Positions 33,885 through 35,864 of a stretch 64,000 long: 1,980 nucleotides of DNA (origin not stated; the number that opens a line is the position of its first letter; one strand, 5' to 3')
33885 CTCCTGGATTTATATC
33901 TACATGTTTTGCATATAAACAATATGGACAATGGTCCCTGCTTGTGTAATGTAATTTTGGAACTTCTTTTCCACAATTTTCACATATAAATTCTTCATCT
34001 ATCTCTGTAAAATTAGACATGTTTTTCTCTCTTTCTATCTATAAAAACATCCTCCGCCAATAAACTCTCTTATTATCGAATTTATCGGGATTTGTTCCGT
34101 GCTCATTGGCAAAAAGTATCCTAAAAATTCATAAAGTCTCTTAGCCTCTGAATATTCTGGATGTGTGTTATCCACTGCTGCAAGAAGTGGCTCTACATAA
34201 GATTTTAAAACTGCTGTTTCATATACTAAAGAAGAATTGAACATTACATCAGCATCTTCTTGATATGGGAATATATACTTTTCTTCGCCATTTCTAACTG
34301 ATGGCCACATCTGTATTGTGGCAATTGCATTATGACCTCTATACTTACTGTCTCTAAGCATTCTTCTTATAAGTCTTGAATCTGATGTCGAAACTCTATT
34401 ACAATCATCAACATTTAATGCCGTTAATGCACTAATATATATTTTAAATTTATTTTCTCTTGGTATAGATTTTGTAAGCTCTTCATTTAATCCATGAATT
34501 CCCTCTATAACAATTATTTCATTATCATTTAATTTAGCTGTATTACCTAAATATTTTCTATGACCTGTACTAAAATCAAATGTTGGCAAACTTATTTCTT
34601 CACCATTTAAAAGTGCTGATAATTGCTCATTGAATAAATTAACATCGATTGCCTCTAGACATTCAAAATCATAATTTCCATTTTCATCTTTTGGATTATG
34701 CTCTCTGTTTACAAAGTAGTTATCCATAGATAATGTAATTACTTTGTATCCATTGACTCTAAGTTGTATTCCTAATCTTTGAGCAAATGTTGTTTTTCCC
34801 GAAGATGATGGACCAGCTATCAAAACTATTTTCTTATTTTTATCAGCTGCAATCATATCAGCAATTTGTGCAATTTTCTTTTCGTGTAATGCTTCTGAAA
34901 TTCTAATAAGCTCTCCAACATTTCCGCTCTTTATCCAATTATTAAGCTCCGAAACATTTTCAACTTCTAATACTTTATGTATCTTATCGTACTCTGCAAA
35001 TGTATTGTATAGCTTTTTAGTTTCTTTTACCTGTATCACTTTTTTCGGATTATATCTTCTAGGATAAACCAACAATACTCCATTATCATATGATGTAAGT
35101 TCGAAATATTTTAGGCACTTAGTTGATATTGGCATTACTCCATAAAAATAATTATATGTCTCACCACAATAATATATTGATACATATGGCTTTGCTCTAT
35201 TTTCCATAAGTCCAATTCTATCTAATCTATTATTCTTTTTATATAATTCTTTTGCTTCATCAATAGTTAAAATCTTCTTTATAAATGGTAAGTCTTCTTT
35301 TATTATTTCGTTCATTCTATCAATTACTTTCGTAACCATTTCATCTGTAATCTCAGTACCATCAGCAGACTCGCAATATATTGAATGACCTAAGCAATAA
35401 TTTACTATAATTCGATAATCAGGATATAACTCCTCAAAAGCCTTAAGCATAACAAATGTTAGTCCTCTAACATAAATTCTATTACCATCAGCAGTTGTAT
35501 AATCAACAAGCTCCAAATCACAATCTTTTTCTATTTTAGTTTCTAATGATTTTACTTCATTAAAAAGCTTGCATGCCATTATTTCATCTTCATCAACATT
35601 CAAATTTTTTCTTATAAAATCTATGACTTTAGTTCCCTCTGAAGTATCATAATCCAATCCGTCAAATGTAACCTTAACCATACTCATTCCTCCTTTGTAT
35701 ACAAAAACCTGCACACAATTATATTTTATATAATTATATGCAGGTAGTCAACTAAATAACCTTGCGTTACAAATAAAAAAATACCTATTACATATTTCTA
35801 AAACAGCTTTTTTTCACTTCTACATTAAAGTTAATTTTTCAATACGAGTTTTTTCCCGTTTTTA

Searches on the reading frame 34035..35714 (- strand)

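Call 52: search_protein_families(library=ncbifam, max_evalue=0.00001, proteins=[window:34035-35714:-])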
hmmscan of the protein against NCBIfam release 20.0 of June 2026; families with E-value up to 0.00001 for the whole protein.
window:34035-35714:- (559 aa): 5 families
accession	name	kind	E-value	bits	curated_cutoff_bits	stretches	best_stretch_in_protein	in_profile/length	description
NF004018.0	PRK05480.1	equivalog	3.9e-28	98.4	180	1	292-502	4-195/210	uridine kinase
TIGR00235.1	udk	equivalog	8.8e-28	97.4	220.3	1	292-501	4-194/207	uridine kinase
NF005655.0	PRK07429.1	subfamily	1.6e-13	50.5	236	1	296-492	10-183/326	phosphoribulokinase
NF005807.0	PRK07667.1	equivalog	3.9e-11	42.8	221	1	284-407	6-129/193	kinase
NF006746.0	PRK09270.1-5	subfamily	4.1e-10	38.9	250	1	281-409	8-135/210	nucleoside/nucleotide kinase family protein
